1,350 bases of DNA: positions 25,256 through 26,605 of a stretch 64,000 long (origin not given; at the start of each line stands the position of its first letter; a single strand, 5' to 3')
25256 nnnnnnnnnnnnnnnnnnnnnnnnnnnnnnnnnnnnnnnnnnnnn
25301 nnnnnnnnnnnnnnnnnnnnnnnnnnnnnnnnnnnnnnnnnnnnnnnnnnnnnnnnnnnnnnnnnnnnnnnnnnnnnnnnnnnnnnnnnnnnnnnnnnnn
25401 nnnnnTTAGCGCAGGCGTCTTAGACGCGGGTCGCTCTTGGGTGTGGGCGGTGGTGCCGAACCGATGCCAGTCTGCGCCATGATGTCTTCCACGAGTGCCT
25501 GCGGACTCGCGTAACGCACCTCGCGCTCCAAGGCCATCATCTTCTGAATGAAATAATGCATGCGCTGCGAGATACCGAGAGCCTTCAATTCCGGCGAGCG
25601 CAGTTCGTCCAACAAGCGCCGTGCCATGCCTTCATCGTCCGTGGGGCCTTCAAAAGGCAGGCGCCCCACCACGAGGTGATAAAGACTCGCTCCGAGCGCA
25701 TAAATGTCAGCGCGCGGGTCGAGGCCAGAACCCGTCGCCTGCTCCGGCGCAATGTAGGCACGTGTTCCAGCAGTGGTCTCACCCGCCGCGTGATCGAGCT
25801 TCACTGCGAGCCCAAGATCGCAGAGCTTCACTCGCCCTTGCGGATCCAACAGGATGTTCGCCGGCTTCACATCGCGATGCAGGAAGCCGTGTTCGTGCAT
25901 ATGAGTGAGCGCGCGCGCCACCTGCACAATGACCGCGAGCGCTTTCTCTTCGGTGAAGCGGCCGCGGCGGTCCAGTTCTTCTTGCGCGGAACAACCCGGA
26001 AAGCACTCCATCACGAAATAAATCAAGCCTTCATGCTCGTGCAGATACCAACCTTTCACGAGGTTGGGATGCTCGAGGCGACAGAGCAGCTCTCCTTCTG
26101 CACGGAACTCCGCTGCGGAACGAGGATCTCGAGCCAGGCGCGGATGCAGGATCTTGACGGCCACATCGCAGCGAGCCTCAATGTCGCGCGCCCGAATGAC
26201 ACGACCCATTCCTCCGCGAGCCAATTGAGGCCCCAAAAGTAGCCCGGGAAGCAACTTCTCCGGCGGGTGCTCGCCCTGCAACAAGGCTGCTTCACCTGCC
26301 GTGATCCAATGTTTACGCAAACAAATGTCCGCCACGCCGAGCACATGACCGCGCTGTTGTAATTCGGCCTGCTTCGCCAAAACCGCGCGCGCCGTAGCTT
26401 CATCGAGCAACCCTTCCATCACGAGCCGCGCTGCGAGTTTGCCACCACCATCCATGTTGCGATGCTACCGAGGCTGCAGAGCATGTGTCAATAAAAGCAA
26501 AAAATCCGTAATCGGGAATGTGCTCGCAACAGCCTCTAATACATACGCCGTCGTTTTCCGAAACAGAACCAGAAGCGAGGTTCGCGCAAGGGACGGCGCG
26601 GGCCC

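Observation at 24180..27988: Orphan single-module ClpB-D2 AAA+ ATPase divergent from a Ser/Thr kinase coupled to a secreted TPR/HExxH protein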

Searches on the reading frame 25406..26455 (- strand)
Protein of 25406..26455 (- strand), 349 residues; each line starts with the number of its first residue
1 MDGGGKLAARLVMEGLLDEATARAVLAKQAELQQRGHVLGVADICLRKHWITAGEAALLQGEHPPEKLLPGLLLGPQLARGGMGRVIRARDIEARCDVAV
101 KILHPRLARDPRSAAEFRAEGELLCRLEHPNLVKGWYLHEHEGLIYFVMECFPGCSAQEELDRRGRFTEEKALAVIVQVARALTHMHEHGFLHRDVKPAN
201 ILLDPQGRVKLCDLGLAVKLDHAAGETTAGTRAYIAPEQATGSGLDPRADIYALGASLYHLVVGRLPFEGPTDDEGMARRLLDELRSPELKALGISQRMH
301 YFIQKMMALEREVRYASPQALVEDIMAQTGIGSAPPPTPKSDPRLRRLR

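Call 3: search_protein_families(library=pfam, proteins=[window:25406-26455:-], max_evalue=0.01)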
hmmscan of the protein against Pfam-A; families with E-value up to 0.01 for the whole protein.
window:25406-26455:- (349 aa): 8 families
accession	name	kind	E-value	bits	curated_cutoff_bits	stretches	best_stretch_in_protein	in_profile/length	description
PF00069.31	Pkinase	-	9e-50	169.9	31.7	1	77-322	6-259/263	Protein kinase domain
PF07714.23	PK_Tyr_Ser-Thr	-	1.5e-29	103.5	23.1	1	76-314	5-248/258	Protein tyrosine and serine/threonine kinase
PF03109.22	ABC1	-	5.4e-08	32.7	22.9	1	147-224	145-221/244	ABC1 atypical kinase-like domain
PF14531.12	Kinase-like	-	7.9e-06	25.8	25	1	173-275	148-258/289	Kinase-like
PF17667.7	Pkinase_fungal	-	1.5e-05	24.4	24.1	1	170-241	286-366/387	Fungal protein kinase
PF06293.20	Kdo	-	9.4e-05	22.4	21.3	1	167-214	115-166/207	Lipopolysaccharide kinase (Kdo/WaaP) family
PF01636.29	APH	-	0.00074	19.8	23.2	0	163-209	136-188/239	Phosphotransferase enzyme family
PF07387.17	Seadorna_VP7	-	0.0015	18.1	20.3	1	175-215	146-188/308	Seadornavirus VP7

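Call 4: search_protein_families(library=ncbifam, proteins=[window:25406-26455:-], max_evalue=0.01)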
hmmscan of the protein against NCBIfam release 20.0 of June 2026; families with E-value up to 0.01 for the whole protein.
window:25406-26455:- (349 aa): 21 families
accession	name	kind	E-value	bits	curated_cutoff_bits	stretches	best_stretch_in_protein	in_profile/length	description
NF033483.0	PknB_PASTA_kin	equivalog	6.2e-64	217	450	1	75-327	12-267/563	Stk1 family PASTA domain-containing Ser/Thr kinase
NF052427.1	StpK7MSMEG_1200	equivalog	3.4e-38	131.5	900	1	77-324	14-264/601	serine/threonine protein kinase StpK7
NF047741.1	antiphage_MADS6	equivalog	1e-34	120.1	460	2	139-337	267-469/612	methylation-associated defense system protein kinase MAD6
NF038150.1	lanthi_synth_IV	equivalog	1.7e-32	112.7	650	1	80-330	199-458/851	class IV lanthionine synthetase LanL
TIGR03903.1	TOMM_kin_cyc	equivalog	3.7e-21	74.8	705.75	1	97-275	5-196/1267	TOMM system kinase/cyclase fusion protein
NF009651.0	PRK13184.1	equivalog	1.3e-18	66.4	839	1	79-326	11-288/932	serine/threonine-protein kinase PknD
NF033442.0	BREX_PglW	equivalog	1.3e-16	59.5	990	1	106-305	544-746/1391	BREX system serine/threonine kinase PglW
NF038151.1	lanthi_synth_III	equivalog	5.3e-16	58.2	575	1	144-264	311-425/833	class III lanthionine synthetase LanKC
NF053615.1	SerThrKinAfsKStmc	equivalog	1.3e-14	53.9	1300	1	63-321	7-260/809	protein serine/threonine kinase AfsK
NF043056.1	T4SS_LegK1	equivalog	1.9e-09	36.7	550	1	182-256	200-278/516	Dot/Icm T4SS effector kinase LegK1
NF040671.1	PLuB_AAA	exception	2.3e-07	28.6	999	1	124-262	59-197/1256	PLuB system helicase-like protein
TIGR03724.2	arch_bud32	equivalog_domain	8.8e-06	25.3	125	1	166-222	88-136/193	KEOPS complex kinase/ATPase Bud32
NF058632.1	SerThrKinPrkT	equivalog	1e-05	24.7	280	1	136-226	86-174/322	serine/threonine protein kinase PrkT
NF011463.0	PRK14879.1-4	equivalog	2.5e-05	23.8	188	1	137-217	87-160/237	Kae1-associated kinase Bud32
TIGR01982.1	UbiB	equivalog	5.2e-05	22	487.55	1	148-223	235-309/436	2-polyprenylphenol 6-hydroxylase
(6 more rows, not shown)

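Call 44: search_protein_families(library=padloc, proteins=[window:25406-26455:-], max_evalue=0.001)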
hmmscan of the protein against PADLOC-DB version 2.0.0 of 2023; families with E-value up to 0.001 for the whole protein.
window:25406-26455:- (349 aa): 34 families (the best 25 are shown)
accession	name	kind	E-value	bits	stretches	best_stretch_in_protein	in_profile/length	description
PDLC04042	PD-T4-6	-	9.5e-68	227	1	73-326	12-270/292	-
PDLC04053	PD-T4-6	-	2.4e-66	222.3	1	77-344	16-288/311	-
PDLC04054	PD-T4-6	-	3.9e-64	215.3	1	75-336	15-282/347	-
PDLC04138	mad6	-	4.1e-63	212.3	1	73-321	54-307/659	mads_6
PDLC04043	PD-T4-6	-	1.3e-57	193.8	1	76-329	21-278/452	-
PDLC04060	PD-T4-6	-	5.6e-54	181.8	1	76-326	14-267/486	-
PDLC04052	PD-T4-6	-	6.4e-53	178.7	1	74-327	13-275/496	-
PDLC04061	PD-T4-6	-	9e-53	178.5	1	76-322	22-277/510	-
PDLC04039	PD-T4-6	-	2.5e-51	173.1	1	77-320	21-267/458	-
PDLC04041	PD-T4-6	-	2.1e-49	167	1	71-333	24-298/443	-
PDLC04047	PD-T4-6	-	3.3e-49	165.7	1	78-327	18-271/327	-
PDLC04057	PD-T4-6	-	4.6e-48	162.3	1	78-322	16-264/443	-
PDLC04050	PD-T4-6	-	3.1e-47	159.6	1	78-323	71-321/480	-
PDLC04055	PD-T4-6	-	1.3e-45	154.1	1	6-327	8-334/496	-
PDLC04040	PD-T4-6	-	2.3e-42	143.5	1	78-338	2-274/547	-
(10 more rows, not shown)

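Call 67: find_related_loci(query=A3, collection=metagenome_contigs, flank=4000)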
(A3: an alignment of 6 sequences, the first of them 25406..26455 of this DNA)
Query A3 (349 aa) in metagenome_contigs; peptide patterns used: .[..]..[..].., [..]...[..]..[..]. (x = any residue, [..] = any of these).
600 stretches matched a pattern (row limit reached: there are more); 590 encode a relative of the query (tblastn E <= 1e-3); the best 80 are kept; 80 distinct loci.
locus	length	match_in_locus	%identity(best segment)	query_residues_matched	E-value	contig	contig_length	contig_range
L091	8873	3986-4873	39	39-325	9e-56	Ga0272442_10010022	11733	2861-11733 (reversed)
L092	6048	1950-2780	37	61-331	1e-45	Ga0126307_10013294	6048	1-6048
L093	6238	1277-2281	34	7-325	3e-45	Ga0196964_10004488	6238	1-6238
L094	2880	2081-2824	38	81-325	2e-44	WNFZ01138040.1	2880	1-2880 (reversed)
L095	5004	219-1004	34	74-326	1e-43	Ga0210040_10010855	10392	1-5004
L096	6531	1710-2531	33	78-341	9e-44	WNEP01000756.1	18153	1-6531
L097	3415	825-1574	41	78-322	2e-43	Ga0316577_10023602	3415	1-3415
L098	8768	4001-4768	36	77-325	6e-43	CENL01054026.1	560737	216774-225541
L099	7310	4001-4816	36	62-325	6e-43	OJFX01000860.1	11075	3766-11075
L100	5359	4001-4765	33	58-317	3e-42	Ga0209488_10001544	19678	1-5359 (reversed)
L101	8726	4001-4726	37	78-316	7e-42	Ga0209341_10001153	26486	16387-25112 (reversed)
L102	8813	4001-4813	32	78-346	4e-41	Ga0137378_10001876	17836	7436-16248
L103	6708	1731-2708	32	26-334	4e-41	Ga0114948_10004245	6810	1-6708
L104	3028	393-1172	32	78-333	5e-41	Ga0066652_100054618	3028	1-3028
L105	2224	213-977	33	58-317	5e-41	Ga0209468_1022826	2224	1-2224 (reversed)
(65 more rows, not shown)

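Call 72: find_homologous_proteins(query=window:25406-26455:-, max_evalue=1e-20)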
Query window:25406-26455:- (349 aa): 2619 proteins with E <= 1e-20 among 8000 candidates; the best 120 are listed.
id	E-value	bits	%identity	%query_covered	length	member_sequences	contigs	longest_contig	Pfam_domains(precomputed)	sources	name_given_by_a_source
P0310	1.7e-229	779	100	100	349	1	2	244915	PF07714.24,PF00069.32,PF03109.23,PF14531.13,PF17667.8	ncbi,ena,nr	ncbi:MAG: serine/threonine protein kinase [Planctomycetes bacterium]|nr:serine/threonine protein kin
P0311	4.8e-191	652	87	100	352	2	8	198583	PF06293.21,PF07714.24,PF00069.32,PF03109.23,PF14531.13,PF01636.30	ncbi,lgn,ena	-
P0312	1.9e-133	463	66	100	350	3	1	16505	PF07714.24,PF00069.32,PF03109.23,PF14531.13,PF01636.30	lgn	-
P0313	6.0e-124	432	64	96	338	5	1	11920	PF07714.24,PF00069.32,PF03109.23,PF14531.13,PF01636.30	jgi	jgi:serine/threonine-protein kinase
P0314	1.2e-116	408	61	93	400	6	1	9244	PF07714.24,PF00069.32,PF03109.23,PF14531.13,PF01636.30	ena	-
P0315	8.4e-116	405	62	93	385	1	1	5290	PF07714.24,PF00069.32,PF03109.23,PF14531.13,PF17667.8,PF01636.30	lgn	-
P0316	1.8e-115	404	62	93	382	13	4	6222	PF07714.24,PF00069.32,PF03109.23,PF14531.13,PF01636.30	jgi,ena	-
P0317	1.4e-114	401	59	93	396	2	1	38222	PF07714.24,PF00069.32,PF03109.23,PF14531.13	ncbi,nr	ncbi:MAG: hypothetical protein CMJ83_03365 [Planctomycetes bacterium]|nr:hypothetical protein [Planc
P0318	5.0e-114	399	61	92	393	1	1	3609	PF07714.24,PF00069.32,PF03109.23,PF14531.13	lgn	-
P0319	1.2e-112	394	59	93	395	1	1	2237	PF07714.24,PF00069.32,PF03109.23,PF14531.13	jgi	-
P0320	4.5e-112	393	61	93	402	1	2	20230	PF07714.24,PF00069.32,PF03109.23,PF14531.13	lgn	-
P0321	1.8e-110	387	58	92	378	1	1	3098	PF07714.24,PF00069.32,PF03109.23,PF14531.13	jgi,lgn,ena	-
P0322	2.8e-110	387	60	93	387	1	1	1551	PF07714.24,PF00069.32,PF03109.23,PF14531.13,PF17667.8,PF01636.30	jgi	jgi:serine/threonine protein kinase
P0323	1.1e-109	385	56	96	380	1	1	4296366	PF07714.24,PF00069.32,PF03109.23,PF14531.13,PF17667.8,PF01636.30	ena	-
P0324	1.7e-109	384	58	93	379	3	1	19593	PF07714.24,PF00069.32,PF14531.13,PF01636.30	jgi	jgi:serine/threonine-protein kinase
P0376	1.0e-67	247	50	73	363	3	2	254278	PF07714.24,PF00069.32,PF01636.30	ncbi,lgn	-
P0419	3.9e-62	228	43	92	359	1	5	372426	PF07714.24,PF00069.32,PF03109.23,PF01636.30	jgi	jgi:serine/threonine-protein kinase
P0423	9.2e-62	227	47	70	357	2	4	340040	PF06293.21,PF07714.24,PF00069.32,PF03109.23,PF01636.30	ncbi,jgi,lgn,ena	-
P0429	3.5e-61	225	43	92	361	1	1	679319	PF07714.24,PF00069.32,PF03109.23,PF17667.8,PF01636.30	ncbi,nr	ncbi:MAG: serine/threonine protein kinase [Planctomycetes bacterium]|nr:serine/threonine protein kin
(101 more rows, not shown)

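Call 73: find_encoding_contigs(protein=P0429, flank=4000, max_places=1)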
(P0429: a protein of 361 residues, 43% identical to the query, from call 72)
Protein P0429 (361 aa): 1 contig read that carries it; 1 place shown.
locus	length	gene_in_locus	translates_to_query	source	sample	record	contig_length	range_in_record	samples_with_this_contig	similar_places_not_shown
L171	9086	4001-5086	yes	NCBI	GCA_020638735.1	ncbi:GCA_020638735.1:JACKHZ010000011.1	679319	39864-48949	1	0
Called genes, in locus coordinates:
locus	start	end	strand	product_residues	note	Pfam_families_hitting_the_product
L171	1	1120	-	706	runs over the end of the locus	-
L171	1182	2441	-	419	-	PF01595:CNNM, PF00571:CBS, PF03471:CorC_HlyC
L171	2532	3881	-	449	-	PF06309:Torsin (weak), PF00158:Sigma54_activat (weak), PF07724:AAA_2, PF00004:AAA, PF07728:AAA_5, PF10431:ClpB_D2-small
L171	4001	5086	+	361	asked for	PF01636:APH, PF03109:ABC1 (faint), PF00069:Pkinase, PF07714:PK_Tyr_Ser-Thr, PF17667:Pkinase_fungal (faint)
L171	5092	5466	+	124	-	PF03692:CxxCxxCC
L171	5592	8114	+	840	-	PF00400:WD40 (faint), PF12768:Rax2, PF17164:DUF5122 (faint), PF19565:DUF6087 (faint)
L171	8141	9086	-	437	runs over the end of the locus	PF08241:Methyltransf_11, PF08242:Methyltransf_12 (weak), PF13489:Methyltransf_23, PF13649:Methyltransf_25, PF13847:Methyltransf_31 (weak)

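Call 74: find_encoding_contigs(protein=P0423, flank=4000, max_places=1)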
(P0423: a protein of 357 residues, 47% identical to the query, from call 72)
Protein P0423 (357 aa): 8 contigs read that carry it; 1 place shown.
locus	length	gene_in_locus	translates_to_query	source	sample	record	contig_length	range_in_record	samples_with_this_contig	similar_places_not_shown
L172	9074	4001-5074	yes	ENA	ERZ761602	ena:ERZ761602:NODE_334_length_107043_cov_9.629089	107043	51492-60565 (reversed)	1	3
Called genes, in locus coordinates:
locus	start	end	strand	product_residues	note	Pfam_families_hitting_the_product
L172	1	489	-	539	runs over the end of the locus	PF01145:Band_7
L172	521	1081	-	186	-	-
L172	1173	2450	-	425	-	PF01595:CNNM, PF00571:CBS, PF03471:CorC_HlyC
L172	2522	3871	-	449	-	PF06309:Torsin (weak), PF00158:Sigma54_activat (weak), PF07724:AAA_2, PF00004:AAA, PF07728:AAA_5, PF10431:ClpB_D2-small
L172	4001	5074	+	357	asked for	PF00069:Pkinase, PF01636:APH (faint), PF03109:ABC1 (faint), PF06293:Kdo (weak), PF07714:PK_Tyr_Ser-Thr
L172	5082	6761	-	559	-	PF00270:DEAD, PF00271:Helicase_C, PF16124:RecQ_Zn_bind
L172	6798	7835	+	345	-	PF01112:Asparaginase_2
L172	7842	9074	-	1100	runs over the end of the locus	PF00133:tRNA-synt_1, PF01406:tRNA-synt_1e (faint), PF09334:tRNA-synt_1g, PF13603:tRNA-synt_1_2 (weak), PF00133:tRNA-synt_1, PF08264:Anticodon_1, PF10458:Val_tRNA-synt_C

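Call 75: find_encoding_contigs(protein=P0419, flank=4000, max_places=1)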
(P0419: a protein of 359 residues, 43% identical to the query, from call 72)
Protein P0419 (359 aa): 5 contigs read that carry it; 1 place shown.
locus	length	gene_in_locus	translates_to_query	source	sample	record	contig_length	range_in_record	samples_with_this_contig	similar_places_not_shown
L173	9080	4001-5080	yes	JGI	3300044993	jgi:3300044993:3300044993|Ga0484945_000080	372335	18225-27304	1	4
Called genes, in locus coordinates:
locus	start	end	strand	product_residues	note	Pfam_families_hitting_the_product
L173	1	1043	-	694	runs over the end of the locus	-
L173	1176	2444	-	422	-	PF01595:CNNM, PF00571:CBS, PF03471:CorC_HlyC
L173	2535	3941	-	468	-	PF06309:Torsin (weak), PF00158:Sigma54_activat, PF13191:AAA_16 (faint), PF07724:AAA_2, PF07728:AAA_5, PF13401:AAA_22 (faint), PF00004:AAA, PF10431:ClpB_D2-small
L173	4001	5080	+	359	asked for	PF00069:Pkinase, PF01636:APH (faint), PF03109:ABC1 (faint), PF07714:PK_Tyr_Ser-Thr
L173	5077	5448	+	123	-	PF03692:CxxCxxCC (weak)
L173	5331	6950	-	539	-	PF13489:Methyltransf_23, PF08241:Methyltransf_11, PF08242:Methyltransf_12 (weak), PF13649:Methyltransf_25, PF13847:Methyltransf_31 (weak)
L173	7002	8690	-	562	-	PF00270:DEAD, PF00271:Helicase_C, PF16124:RecQ_Zn_bind (weak)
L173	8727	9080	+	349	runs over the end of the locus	PF01112:Asparaginase_2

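Call 76: find_encoding_contigs(protein=P0376, flank=4000, max_places=1)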
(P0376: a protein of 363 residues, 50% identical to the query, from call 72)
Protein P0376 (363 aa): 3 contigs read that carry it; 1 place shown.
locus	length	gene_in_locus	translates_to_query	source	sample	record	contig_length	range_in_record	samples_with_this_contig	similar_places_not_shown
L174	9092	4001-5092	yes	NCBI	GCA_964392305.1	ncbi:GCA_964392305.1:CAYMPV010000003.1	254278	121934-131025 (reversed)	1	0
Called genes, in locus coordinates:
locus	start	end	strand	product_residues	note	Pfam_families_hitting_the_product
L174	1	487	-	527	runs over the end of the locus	PF01145:Band_7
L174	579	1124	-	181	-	-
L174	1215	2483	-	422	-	PF01595:CNNM, PF00571:CBS (weak), PF03471:CorC_HlyC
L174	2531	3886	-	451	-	PF13191:AAA_16 (faint), PF00158:Sigma54_activat (weak), PF07724:AAA_2, PF00004:AAA, PF07728:AAA_5, PF10431:ClpB_D2-small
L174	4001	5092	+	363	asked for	PF00069:Pkinase, PF07714:PK_Tyr_Ser-Thr, PF01636:APH (weak)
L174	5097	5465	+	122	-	PF03692:CxxCxxCC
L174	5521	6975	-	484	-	-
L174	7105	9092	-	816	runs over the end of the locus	-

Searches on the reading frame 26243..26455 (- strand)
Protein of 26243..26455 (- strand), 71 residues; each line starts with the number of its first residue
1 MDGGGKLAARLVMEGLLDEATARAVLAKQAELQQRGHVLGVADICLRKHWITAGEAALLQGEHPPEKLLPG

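Call 46: search_protein_families(library=pfam, proteins=[window:26243-26455:-], max_evalue=10)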
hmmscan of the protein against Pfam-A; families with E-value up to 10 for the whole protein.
seq(71 aa): 0 families
